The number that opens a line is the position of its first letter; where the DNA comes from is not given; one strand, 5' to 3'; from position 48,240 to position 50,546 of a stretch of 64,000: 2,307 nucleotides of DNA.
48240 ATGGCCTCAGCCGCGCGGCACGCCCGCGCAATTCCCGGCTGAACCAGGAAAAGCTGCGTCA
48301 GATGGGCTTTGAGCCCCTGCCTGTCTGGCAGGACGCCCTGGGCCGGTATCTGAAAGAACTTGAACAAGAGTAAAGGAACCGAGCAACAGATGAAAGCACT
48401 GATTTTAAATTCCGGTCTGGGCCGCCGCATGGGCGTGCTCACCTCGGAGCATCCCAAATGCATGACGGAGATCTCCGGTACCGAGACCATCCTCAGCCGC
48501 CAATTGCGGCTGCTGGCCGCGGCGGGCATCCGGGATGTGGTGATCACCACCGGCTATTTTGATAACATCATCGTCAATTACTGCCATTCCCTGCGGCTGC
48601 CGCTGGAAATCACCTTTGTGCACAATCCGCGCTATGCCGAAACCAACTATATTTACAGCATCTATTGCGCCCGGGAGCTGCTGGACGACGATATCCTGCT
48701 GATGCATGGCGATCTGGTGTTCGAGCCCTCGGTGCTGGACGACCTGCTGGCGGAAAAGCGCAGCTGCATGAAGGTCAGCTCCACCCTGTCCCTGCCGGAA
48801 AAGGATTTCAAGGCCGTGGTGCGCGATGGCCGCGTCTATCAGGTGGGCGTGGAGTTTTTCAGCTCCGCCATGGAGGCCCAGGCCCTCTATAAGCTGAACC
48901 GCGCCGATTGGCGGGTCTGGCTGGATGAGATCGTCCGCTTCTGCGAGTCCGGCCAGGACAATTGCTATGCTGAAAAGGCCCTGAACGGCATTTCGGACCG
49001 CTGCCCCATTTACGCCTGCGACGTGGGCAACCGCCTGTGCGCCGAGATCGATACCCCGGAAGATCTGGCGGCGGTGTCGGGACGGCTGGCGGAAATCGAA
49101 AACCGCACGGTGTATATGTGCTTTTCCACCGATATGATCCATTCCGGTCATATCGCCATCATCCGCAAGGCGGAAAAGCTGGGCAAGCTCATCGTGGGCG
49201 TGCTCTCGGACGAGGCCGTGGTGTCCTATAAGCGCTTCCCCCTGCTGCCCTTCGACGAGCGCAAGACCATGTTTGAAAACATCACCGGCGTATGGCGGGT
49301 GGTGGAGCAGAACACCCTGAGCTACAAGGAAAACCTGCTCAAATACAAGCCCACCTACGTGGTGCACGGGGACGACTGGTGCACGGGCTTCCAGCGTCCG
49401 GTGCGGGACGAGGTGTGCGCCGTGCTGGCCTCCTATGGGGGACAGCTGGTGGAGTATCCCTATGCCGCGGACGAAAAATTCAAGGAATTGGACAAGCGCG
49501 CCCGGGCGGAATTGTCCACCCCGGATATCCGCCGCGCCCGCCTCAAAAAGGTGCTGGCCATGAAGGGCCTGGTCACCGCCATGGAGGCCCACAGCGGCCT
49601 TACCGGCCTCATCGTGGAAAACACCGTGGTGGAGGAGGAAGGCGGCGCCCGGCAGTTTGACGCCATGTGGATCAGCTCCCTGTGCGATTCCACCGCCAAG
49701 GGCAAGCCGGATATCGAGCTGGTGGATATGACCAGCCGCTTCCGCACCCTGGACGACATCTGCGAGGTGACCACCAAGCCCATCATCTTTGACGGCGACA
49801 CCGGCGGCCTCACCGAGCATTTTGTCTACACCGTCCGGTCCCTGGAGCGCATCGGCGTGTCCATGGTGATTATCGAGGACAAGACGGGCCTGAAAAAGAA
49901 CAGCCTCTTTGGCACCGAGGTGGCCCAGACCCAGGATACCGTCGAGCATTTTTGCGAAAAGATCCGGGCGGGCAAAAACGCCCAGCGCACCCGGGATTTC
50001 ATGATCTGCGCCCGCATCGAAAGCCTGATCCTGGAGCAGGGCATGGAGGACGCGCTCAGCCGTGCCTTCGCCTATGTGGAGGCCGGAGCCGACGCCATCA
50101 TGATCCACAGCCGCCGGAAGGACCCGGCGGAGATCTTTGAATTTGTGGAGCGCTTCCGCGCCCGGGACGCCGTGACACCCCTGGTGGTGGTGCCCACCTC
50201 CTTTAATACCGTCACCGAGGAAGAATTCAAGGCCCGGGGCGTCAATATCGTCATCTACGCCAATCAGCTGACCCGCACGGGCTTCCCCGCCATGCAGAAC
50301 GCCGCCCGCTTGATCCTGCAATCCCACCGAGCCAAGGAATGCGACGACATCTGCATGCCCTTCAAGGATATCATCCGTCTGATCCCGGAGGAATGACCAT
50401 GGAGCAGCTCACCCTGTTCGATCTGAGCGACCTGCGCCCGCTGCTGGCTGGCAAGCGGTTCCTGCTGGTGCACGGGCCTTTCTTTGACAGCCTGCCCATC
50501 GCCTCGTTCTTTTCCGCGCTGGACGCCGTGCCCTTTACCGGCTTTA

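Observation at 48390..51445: Tri-domain nucleotidyltransferase-cytidylyltransferase-PEP mutase with a PnAA-reductase-like gene but no phosphonopyruvate decarboxylase, appended to rfbACBD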

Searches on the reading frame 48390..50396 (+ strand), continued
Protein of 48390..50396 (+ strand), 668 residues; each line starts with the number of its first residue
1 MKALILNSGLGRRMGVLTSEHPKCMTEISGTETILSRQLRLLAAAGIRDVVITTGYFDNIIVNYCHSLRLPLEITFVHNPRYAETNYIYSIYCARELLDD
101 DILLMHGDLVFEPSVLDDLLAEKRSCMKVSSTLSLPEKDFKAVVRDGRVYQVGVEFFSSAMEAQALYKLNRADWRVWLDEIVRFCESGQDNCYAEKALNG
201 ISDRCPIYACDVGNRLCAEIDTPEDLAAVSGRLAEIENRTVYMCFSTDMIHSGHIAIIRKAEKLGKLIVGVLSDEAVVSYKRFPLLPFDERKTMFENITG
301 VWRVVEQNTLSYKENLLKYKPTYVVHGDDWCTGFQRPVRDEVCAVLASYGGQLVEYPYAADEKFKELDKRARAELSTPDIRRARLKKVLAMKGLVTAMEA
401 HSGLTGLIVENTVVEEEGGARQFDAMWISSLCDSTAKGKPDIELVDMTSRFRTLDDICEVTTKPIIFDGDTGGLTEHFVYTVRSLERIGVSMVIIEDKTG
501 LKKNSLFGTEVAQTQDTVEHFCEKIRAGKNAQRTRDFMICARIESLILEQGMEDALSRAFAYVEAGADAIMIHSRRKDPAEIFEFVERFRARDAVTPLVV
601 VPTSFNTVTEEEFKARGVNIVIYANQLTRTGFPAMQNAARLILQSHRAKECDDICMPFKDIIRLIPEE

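Call 49: find_encoding_contigs(protein=P0041, flank=10000, max_places=2)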
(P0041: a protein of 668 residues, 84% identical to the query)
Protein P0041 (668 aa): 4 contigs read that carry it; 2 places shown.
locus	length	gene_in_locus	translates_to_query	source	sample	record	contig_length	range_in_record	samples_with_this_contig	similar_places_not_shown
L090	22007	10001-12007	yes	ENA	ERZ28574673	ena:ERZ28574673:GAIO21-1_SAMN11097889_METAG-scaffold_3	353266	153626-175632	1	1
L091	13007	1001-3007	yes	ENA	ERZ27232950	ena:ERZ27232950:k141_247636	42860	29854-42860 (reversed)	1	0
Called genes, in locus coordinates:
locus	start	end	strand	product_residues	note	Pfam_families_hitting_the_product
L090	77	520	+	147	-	PF12844:HTH_19 (weak), PF13560:HTH_31 (weak), PF01381:HTH_3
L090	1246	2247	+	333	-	PF03721:UDPG_MGDP_dh_N, PF00984:UDPG_MGDP_dh, PF03720:UDPG_MGDP_dh_C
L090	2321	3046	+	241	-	PF02811:PHP, PF13263:PHP_C (weak)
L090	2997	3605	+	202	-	PF00156:Pribosyltran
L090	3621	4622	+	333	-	PF00535:Glycos_transf_2, PF10111:Glyco_tranf_2_2, PF13641:Glyco_tranf_2_3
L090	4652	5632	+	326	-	PF00535:Glycos_transf_2, PF10111:Glyco_tranf_2_2, PF13641:Glyco_tranf_2_3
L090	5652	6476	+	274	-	PF04991:LicD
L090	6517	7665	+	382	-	PF14897:EpsG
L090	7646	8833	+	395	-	PF13439:Glyco_transf_4, PF00534:Glycos_transf_1, PF13692:Glyco_trans_1_4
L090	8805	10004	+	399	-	PF04464:Glyphos_transf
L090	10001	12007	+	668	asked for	PF00483:NTP_transferase (faint), PF12804:NTP_transf_3 (weak), PF01467:CTP_transf_like, PF13714:PEP_mutase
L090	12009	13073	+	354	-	PF00465:Fe-ADH, PF13685:Fe-ADH_2 (faint), PF25137:ADH_Fe_C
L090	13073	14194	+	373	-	PF02776:TPP_enzyme_N, PF02775:TPP_enzyme_C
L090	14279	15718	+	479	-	PF01943:Polysacc_synt, PF01554:MatE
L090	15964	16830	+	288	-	PF01757:Acyl_transf_3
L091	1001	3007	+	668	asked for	PF00483:NTP_transferase (faint), PF12804:NTP_transf_3 (weak), PF01467:CTP_transf_like, PF13714:PEP_mutase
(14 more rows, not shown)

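Call 50: find_encoding_contigs(protein=P0023, flank=10000, max_places=3)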
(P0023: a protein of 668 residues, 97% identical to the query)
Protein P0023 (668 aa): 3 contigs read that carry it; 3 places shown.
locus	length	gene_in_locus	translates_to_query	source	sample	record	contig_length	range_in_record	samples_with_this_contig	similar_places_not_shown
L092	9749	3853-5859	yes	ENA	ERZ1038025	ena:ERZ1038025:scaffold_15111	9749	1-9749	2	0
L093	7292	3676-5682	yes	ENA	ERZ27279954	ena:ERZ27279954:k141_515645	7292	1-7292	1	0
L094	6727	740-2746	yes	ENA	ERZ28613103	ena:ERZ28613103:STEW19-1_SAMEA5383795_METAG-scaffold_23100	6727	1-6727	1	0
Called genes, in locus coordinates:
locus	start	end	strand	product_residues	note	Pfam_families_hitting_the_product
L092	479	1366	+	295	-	PF00483:NTP_transferase, PF12804:NTP_transf_3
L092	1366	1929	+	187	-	PF00908:dTDP_sugar_isom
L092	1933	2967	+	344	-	PF01073:3Beta_HSD, PF01370:Epimerase, PF02719:Polysacc_synt_2, PF04321:RmlD_sub_bind, PF16363:GDP_Man_Dehyd, PF07993:NAD_binding_4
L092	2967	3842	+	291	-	PF01370:Epimerase, PF04321:RmlD_sub_bind, PF01073:3Beta_HSD (weak), PF02719:Polysacc_synt_2, PF07993:NAD_binding_4, PF16363:GDP_Man_Dehyd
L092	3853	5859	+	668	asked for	PF00483:NTP_transferase (weak), PF12804:NTP_transf_3, PF01467:CTP_transf_like, PF13714:PEP_mutase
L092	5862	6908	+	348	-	PF00465:Fe-ADH, PF13685:Fe-ADH_2 (faint), PF25137:ADH_Fe_C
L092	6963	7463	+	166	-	-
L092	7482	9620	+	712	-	-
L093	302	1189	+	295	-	PF00483:NTP_transferase, PF12804:NTP_transf_3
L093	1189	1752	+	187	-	PF00908:dTDP_sugar_isom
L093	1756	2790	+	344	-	PF01073:3Beta_HSD, PF01370:Epimerase, PF02719:Polysacc_synt_2, PF04321:RmlD_sub_bind, PF16363:GDP_Man_Dehyd, PF07993:NAD_binding_4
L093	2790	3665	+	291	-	PF01073:3Beta_HSD (weak), PF01370:Epimerase, PF04321:RmlD_sub_bind, PF07993:NAD_binding_4, PF02719:Polysacc_synt_2, PF16363:GDP_Man_Dehyd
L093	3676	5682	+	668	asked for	PF00483:NTP_transferase (weak), PF12804:NTP_transf_3, PF01467:CTP_transf_like, PF13714:PEP_mutase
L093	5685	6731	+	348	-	PF00465:Fe-ADH, PF13685:Fe-ADH_2 (faint), PF25137:ADH_Fe_C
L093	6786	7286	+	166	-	-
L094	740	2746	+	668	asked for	PF00483:NTP_transferase (weak), PF12804:NTP_transf_3, PF01467:CTP_transf_like, PF13714:PEP_mutase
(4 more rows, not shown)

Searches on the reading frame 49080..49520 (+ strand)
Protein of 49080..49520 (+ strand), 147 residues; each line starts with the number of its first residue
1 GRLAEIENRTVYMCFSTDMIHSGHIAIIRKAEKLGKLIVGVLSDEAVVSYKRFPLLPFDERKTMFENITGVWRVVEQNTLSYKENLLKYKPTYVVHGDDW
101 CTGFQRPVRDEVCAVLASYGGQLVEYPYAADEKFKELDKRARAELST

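Call 21: search_solved_structures(query=window:49080-49520:+, max_evalue=0.01, show_alignments=3)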
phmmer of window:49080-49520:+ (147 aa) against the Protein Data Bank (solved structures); distinct sequences matched with E-value up to 0.01: 12.
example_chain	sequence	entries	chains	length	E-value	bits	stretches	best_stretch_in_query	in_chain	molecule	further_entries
5x3d_A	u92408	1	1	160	2.9e-37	130.5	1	7-130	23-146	Phosphoenolpyruvate phosphomutase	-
3elb_A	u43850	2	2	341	2.5e-12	49.7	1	16-101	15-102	Ethanolamine-phosphate cytidylyltransferase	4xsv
1coz_A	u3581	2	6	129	6.4e-08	35.4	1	16-105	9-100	PROTEIN (GLYCEROL-3-PHOSPHATE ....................) | glycerol-3-phosphate cytidylyltransferase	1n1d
2b7l_A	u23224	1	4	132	2.7e-07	33.3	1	16-105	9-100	glycerol-3-phosphate cytidylyltransferase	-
9hsg_A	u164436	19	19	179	2.8e-05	26.8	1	5-99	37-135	choline-phosphate cytidylyltransferase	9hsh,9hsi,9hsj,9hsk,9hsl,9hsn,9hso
9hsm_A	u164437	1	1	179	2.9e-05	26.8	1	5-99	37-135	choline-phosphate cytidylyltransferase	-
4zcp_A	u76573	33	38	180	2.9e-05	26.7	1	5-99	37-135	Cholinephosphate cytidylyltransferase | Choline-phosphate cytidylyltransferase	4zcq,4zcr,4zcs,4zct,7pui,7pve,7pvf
3hl4_A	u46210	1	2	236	0.0014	21.2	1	11-98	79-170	Choline-phosphate cytidylyltransferase A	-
4mvc_A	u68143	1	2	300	0.0022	20.6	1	11-98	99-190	Choline-phosphate cytidylyltransferase A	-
4mvd_B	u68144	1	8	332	0.0027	20.4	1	11-98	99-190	Choline-phosphate cytidylyltransferase A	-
3glv_A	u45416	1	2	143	0.0043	19.7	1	17-99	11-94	Lipopolysaccharide core biosynthesis protein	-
5x9q_A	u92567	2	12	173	0.0078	18.8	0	16-144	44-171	Putative cytidylyltransferase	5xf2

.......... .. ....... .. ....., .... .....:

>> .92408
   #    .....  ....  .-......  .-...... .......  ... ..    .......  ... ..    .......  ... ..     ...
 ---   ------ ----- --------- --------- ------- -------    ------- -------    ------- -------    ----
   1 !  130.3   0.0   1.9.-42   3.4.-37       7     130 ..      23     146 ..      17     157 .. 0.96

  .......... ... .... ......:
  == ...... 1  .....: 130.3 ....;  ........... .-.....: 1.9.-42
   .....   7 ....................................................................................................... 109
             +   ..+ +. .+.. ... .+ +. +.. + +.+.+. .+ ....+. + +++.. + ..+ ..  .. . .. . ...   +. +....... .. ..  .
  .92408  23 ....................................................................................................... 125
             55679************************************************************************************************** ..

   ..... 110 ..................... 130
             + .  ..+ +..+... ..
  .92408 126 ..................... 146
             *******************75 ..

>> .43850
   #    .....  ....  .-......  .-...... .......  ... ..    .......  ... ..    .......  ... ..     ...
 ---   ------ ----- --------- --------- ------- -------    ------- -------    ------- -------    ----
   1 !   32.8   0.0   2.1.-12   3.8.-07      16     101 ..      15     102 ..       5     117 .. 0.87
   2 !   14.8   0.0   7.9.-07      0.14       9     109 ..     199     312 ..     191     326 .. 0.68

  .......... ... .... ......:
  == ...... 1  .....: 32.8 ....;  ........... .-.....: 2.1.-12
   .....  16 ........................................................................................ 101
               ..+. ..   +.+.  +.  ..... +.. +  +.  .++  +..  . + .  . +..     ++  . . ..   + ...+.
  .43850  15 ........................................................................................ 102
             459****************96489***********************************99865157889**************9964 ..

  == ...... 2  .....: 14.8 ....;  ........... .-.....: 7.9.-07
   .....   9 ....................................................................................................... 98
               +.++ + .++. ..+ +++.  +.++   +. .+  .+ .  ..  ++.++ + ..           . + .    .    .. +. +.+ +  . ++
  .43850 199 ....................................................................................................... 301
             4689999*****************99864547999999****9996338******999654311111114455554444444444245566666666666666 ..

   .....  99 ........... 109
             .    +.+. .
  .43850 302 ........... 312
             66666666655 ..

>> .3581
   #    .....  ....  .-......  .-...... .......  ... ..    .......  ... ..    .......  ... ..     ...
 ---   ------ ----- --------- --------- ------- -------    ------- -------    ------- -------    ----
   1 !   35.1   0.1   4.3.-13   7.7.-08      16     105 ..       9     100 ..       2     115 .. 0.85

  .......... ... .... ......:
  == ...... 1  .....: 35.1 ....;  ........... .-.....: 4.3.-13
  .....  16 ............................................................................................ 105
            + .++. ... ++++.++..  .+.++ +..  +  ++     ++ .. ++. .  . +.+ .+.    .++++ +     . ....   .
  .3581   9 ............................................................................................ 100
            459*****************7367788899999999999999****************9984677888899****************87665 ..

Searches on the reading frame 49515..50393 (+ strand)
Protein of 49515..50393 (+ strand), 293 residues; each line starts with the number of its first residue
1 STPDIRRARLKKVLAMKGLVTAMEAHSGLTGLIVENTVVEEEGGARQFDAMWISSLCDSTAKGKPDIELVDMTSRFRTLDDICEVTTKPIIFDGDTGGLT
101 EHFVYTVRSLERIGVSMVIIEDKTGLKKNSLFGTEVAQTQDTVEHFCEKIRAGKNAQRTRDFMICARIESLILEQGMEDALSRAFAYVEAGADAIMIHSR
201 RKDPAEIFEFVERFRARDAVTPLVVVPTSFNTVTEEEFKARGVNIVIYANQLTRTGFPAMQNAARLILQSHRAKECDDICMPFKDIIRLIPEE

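Call 42: search_solved_structures(query=window:49515-50393:+, max_evalue=1e-20, show_alignments=2)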
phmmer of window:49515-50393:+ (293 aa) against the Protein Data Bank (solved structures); distinct sequences matched with E-value up to 1e-20: 4.
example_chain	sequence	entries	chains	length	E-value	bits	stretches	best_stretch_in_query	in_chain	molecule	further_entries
5unc_A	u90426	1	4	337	6e-41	143.7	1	47-286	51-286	PHOSPHOENOLPYRUVATE PHOSPHOMUTASE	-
1m1b_A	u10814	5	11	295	1.5e-38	135.8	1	6-289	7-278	PHOSPHOENOLPYRUVATE PHOSPHOMUTASE | PROTEIN (PHOSPHOENOLPYRUVATE MUTASE)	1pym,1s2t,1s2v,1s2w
1s2u_A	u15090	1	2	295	1.8e-37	132.3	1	6-289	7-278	Phosphoenolpyruvate phosphomutase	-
2dua_A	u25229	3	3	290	9e-37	130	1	22-290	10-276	Phosphonopyruvate hydrolase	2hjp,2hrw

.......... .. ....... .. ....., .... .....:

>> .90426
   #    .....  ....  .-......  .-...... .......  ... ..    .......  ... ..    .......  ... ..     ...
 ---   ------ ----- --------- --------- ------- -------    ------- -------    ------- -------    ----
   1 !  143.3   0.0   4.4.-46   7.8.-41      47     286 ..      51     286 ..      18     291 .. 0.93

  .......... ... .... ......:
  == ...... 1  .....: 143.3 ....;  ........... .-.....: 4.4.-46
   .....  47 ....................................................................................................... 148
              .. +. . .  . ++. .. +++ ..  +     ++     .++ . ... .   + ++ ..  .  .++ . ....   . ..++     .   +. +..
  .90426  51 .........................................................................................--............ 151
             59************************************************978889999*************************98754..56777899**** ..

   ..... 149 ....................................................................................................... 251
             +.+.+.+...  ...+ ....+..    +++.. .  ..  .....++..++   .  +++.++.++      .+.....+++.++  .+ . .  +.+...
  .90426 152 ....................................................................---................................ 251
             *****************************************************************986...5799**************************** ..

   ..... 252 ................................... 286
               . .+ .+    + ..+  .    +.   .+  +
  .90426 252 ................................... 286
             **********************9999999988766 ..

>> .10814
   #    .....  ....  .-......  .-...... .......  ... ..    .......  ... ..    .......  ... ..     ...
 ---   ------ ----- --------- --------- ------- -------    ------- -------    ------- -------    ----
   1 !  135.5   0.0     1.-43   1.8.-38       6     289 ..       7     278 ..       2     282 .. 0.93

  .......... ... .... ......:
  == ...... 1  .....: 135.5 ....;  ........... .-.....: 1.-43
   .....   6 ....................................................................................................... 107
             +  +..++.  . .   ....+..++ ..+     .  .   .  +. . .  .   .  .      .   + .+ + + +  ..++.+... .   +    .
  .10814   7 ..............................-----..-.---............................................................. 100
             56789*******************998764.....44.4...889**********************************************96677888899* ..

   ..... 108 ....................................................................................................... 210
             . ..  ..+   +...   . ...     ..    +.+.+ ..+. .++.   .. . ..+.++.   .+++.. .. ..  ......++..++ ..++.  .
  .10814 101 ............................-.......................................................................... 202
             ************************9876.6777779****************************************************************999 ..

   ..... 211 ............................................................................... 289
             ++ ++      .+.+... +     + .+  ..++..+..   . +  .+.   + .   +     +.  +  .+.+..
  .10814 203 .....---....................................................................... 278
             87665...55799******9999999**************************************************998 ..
